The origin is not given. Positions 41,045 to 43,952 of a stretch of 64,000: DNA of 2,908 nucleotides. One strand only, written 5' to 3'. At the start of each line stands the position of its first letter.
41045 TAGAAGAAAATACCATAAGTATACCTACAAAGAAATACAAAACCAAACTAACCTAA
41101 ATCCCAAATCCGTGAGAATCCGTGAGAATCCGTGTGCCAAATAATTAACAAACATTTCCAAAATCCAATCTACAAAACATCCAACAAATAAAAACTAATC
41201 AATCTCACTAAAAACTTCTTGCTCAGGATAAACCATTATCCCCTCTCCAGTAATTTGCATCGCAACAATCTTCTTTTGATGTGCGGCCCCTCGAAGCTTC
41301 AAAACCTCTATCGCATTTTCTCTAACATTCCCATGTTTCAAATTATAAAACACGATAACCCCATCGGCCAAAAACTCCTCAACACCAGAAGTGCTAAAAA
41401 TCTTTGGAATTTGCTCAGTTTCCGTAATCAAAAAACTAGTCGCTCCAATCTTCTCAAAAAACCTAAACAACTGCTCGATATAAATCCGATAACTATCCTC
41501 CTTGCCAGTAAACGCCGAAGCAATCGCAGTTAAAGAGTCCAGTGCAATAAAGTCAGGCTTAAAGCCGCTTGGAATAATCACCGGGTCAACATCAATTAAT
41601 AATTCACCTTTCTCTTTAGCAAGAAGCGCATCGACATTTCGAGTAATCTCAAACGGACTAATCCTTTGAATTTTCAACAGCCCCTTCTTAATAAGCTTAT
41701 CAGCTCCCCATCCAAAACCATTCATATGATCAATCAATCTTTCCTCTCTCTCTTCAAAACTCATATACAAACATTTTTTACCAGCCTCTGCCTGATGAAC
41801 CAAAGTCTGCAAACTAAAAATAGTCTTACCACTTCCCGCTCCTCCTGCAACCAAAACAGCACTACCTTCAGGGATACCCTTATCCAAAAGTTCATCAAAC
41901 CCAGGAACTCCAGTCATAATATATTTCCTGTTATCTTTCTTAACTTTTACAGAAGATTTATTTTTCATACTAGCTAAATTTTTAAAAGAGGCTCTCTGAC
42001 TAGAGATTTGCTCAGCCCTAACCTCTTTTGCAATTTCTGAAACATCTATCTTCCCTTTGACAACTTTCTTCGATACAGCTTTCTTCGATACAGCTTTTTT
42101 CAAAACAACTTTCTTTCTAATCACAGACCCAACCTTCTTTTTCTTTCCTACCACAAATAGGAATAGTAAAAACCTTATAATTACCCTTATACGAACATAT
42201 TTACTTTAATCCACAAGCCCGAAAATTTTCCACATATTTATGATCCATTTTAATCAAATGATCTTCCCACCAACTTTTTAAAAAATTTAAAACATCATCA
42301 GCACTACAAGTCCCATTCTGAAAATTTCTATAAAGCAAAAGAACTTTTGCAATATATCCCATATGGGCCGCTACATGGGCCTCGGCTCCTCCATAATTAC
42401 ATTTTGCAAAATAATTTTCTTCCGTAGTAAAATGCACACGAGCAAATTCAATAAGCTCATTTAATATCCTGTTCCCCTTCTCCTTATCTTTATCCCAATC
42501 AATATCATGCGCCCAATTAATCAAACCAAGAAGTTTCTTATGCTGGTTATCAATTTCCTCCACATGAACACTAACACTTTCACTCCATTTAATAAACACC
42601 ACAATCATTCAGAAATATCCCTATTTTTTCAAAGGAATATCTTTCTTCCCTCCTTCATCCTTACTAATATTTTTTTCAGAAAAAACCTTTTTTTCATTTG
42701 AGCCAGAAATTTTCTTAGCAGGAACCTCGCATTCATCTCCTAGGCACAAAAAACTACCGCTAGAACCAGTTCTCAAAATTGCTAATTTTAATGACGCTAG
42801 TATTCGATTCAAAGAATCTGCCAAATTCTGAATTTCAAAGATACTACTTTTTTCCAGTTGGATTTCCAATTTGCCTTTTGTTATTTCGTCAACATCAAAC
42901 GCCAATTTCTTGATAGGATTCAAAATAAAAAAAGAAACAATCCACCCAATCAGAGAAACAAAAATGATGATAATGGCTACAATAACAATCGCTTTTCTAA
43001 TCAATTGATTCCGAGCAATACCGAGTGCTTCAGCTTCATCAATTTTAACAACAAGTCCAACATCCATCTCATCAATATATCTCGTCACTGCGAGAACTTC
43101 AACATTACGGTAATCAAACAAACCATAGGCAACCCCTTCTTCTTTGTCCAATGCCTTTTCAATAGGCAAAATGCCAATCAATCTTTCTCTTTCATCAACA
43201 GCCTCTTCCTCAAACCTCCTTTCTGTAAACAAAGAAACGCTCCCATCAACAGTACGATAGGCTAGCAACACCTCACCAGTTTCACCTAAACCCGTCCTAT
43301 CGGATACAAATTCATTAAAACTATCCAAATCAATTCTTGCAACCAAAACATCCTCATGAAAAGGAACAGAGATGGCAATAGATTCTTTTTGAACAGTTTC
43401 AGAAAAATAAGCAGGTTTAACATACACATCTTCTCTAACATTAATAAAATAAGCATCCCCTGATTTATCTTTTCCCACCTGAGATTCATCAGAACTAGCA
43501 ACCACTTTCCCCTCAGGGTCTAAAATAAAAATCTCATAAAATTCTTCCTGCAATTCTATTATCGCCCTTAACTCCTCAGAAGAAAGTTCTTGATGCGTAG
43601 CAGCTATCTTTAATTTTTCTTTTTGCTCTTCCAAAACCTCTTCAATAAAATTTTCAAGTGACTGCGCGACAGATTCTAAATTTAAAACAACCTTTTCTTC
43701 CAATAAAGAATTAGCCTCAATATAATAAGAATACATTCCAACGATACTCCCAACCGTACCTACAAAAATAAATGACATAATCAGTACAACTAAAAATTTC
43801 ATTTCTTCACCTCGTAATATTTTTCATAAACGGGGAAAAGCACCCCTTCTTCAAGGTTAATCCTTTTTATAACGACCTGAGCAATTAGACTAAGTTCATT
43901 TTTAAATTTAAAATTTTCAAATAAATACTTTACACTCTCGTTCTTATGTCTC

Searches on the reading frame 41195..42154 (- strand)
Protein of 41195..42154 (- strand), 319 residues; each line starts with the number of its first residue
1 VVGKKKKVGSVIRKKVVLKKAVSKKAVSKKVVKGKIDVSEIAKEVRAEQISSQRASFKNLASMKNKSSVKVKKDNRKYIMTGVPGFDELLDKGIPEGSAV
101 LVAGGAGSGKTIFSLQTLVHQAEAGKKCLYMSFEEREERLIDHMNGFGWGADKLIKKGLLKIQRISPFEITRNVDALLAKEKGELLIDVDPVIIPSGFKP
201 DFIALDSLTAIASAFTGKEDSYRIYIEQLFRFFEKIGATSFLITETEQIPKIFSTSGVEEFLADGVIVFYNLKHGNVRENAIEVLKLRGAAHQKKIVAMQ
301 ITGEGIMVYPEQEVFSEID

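Call 49: search_protein_families(library=pfam, proteins=[window:41195-42154:-], max_evalue=0.001)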
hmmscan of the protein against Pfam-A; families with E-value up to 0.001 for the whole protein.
window:41195-42154:- (319 aa): 4 families
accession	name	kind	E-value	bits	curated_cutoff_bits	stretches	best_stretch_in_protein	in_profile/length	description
PF06745.19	ATPase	-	2.7e-51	174.6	26.6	1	80-312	2-230/231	KaiC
PF07088.17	GvpD_P-loop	-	2.3e-07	31.3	24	1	97-274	10-176/189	GvpD gas vesicle protein, P-loop domain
PF13481.12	AAA_25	-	2.1e-05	24.7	27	1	89-243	25-187/195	AAA domain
PF03796.21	DnaB_C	-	0.00076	19.4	27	0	80-144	3-67/255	DnaB-like helicase C terminal domain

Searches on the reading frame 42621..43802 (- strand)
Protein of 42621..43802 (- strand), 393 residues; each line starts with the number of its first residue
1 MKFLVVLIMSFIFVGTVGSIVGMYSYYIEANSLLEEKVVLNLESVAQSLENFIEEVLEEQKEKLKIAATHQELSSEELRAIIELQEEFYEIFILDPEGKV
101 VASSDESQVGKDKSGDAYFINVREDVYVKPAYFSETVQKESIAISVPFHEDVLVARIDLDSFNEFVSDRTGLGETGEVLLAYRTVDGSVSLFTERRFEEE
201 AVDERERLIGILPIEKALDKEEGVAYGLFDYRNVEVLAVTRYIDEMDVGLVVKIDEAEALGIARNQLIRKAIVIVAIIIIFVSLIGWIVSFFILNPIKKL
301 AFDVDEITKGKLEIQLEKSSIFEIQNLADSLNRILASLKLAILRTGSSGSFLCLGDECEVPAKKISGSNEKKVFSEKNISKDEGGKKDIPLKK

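Call 49: search_protein_families(library=pfam, proteins=[window:42621-43802:-], max_evalue=0.001)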
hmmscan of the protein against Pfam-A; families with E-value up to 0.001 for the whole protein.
window:42621-43802:- (393 aa): 1 family
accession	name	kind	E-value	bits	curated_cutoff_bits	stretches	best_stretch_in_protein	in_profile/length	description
PF02743.24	dCache_1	-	3.7e-09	36.9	45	1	47-180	20-172/240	Cache domain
